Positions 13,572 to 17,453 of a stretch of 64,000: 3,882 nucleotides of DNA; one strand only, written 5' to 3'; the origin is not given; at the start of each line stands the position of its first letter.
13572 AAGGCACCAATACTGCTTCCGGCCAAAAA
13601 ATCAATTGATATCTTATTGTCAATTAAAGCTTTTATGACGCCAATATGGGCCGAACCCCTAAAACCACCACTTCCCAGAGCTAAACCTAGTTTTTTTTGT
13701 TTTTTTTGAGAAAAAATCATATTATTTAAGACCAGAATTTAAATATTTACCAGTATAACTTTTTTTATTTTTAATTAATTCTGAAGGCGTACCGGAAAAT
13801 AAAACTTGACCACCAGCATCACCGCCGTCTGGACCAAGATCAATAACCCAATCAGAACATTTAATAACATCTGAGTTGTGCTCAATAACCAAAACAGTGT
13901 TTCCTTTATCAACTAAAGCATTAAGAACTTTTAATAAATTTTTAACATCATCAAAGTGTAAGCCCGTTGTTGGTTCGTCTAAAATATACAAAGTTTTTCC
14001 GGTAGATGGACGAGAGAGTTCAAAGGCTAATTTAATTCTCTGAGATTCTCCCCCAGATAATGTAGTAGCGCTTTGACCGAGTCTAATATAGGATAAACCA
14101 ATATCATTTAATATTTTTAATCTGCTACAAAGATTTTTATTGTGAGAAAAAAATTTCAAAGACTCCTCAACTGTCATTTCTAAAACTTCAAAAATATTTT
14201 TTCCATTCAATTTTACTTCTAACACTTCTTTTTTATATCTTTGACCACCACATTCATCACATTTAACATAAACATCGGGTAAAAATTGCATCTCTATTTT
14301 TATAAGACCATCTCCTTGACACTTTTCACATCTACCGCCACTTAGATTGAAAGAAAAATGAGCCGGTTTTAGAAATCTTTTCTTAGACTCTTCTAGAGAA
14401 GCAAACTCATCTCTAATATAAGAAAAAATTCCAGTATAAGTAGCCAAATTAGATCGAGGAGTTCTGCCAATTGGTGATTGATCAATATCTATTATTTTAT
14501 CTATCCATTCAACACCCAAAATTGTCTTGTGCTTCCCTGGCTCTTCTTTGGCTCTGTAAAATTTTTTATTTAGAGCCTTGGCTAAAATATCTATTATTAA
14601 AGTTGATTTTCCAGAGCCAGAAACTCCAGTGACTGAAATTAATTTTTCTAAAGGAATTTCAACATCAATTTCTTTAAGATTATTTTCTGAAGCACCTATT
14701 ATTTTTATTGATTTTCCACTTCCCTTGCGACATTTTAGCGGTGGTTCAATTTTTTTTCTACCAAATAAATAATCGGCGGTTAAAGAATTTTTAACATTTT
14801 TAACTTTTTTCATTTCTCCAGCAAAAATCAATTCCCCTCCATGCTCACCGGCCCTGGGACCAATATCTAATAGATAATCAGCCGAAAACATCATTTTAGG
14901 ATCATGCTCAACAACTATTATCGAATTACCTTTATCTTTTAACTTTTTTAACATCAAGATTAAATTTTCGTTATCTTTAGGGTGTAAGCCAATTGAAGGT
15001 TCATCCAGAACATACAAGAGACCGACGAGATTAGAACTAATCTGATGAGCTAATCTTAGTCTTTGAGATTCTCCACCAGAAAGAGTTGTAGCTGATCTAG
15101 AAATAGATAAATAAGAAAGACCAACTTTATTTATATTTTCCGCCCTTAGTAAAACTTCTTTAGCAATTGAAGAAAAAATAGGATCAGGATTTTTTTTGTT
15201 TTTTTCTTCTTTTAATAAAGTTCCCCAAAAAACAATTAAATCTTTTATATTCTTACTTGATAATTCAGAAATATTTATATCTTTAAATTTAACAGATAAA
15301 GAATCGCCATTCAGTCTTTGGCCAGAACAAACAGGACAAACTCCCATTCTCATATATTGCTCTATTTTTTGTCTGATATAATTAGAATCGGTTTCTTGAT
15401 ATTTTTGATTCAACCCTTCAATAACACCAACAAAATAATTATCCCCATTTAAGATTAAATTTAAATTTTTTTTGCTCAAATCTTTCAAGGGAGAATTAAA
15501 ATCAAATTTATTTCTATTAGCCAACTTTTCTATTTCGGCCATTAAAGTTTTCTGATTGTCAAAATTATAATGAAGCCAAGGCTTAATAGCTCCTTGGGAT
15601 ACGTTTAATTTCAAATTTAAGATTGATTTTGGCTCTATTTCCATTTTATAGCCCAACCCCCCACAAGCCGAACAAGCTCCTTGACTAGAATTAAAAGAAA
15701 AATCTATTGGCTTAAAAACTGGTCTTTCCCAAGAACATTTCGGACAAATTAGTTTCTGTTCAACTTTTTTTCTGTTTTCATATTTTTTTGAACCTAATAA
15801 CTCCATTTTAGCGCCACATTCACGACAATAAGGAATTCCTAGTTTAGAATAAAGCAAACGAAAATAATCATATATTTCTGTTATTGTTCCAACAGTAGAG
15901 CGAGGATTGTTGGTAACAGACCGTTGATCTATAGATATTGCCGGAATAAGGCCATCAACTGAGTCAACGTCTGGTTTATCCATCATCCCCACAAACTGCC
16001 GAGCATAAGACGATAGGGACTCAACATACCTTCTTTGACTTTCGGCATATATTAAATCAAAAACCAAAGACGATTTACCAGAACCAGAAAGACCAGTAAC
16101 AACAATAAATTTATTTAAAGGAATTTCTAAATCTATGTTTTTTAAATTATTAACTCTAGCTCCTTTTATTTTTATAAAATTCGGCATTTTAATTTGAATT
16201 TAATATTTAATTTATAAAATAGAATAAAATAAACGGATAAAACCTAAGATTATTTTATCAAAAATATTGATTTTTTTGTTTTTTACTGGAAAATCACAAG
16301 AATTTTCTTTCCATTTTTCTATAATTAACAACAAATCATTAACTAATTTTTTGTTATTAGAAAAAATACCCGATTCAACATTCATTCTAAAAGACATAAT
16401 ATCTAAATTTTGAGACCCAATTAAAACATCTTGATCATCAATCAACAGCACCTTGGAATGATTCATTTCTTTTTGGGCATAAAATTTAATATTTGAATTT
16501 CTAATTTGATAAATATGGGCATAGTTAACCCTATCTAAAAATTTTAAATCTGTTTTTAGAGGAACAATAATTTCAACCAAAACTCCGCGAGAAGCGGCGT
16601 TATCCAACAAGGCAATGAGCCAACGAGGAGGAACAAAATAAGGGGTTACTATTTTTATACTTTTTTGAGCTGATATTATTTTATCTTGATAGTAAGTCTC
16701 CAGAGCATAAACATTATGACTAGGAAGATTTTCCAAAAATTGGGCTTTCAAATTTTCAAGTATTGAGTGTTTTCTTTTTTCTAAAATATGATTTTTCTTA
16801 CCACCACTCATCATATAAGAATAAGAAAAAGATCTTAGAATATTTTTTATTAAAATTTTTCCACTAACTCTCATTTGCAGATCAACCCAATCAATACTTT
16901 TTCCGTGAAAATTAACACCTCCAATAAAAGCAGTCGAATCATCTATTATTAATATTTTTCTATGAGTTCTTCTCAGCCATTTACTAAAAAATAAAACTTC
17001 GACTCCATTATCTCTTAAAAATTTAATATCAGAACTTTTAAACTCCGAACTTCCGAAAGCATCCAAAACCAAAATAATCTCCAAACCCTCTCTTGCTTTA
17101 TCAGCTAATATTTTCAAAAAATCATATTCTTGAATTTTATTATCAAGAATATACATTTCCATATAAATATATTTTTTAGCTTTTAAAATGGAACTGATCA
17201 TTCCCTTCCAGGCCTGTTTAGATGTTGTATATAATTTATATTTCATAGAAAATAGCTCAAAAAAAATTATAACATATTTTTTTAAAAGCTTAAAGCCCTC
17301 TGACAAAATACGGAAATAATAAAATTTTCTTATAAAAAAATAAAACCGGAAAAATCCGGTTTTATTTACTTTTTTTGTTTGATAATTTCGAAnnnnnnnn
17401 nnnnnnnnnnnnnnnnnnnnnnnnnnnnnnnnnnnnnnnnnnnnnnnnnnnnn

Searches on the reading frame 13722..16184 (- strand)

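Call 8: search_protein_families(library=pfam, proteins=[window:13722-16184:-], max_evalue=0.001)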
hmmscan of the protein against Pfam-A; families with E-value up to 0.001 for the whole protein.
window:13722-16184:- (820 aa): 19 families
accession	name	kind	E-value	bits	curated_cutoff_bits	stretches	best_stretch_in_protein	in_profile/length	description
PF00005.33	ABC_tran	-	5.2e-20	72.9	25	1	669-740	73-137/137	ABC transporter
PF17755.6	UvrA_DNA-bind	-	9.6e-15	55.3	23.2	1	190-276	8-110/110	UvrA DNA-binding domain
PF02463.25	SMC_N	-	3e-14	53.4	40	0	205-441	110-211/220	RecF/RecN/SMC N terminal domain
PF13304.12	AAA_21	-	1.1e-09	39.2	27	0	364-430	234-301/304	AAA domain, putative AbiEii toxin, Type IV TA system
PF13555.12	AAA_29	-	2.6e-07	30.7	27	0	508-530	17-39/61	P-loop containing region of AAA domain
PF13175.12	AAA_15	-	3.4e-07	30.7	32.1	0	504-640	12-91/374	AAA ATPase domain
PF03193.22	RsgA_GTPase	-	5.8e-07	29.9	30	0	496-554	89-148/174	RsgA GTPase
PF13191.12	AAA_16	-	1.1e-06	29.7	32.6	0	26-64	26-63/167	AAA ATPase domain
PF20703.3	nSTAND1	-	8e-06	26.2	27.1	0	24-42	33-51/379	Novel STAND NTPase 1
PF13401.12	AAA_22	-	1.3e-05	26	27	0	25-61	6-33/130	AAA domain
PF13173.12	AAA_14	-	1.9e-05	25.1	27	0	514-544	3-35/129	AAA domain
PF13481.12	AAA_25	-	8e-05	22.8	27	0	510-539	30-59/195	AAA domain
PF20720.3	nSTAND3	-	0.00012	22.3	27.2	0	24-53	17-46/155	Novel STAND NTPase 3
PF01637.24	ATPase_2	-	0.00016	22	33.2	0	514-603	21-111/225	ATPase domain predominantly from Archaea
PF01443.25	Viral_helicase1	-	0.0002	21.7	21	0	517-536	2-21/228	Viral superfamily 1 RNA helicase core domain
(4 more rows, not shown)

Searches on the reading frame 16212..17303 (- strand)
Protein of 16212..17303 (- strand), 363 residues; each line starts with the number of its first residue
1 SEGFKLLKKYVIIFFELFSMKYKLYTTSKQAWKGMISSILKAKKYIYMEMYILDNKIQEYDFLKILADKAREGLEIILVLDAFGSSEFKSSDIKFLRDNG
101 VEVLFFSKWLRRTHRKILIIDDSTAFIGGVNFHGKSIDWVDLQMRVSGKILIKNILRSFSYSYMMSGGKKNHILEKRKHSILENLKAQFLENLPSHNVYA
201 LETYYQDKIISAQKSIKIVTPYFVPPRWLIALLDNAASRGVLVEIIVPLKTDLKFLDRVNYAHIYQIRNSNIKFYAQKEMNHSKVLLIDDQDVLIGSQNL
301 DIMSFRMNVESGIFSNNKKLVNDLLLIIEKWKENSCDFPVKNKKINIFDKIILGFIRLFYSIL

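Call 8: search_protein_families(library=pfam, proteins=[window:16212-17303:-], max_evalue=0.001)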
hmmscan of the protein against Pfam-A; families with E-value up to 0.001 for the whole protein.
window:16212-17303:- (363 aa): 2 families
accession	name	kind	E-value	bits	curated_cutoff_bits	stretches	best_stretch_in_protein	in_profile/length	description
PF13091.12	PLDc_2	-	2.4e-39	134.6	27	2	207-324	3-124/132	PLD-like domain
PF00614.28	PLDc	-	5.9e-10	39.2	21.9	1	112-133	4-25/28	Phospholipase D Active site motif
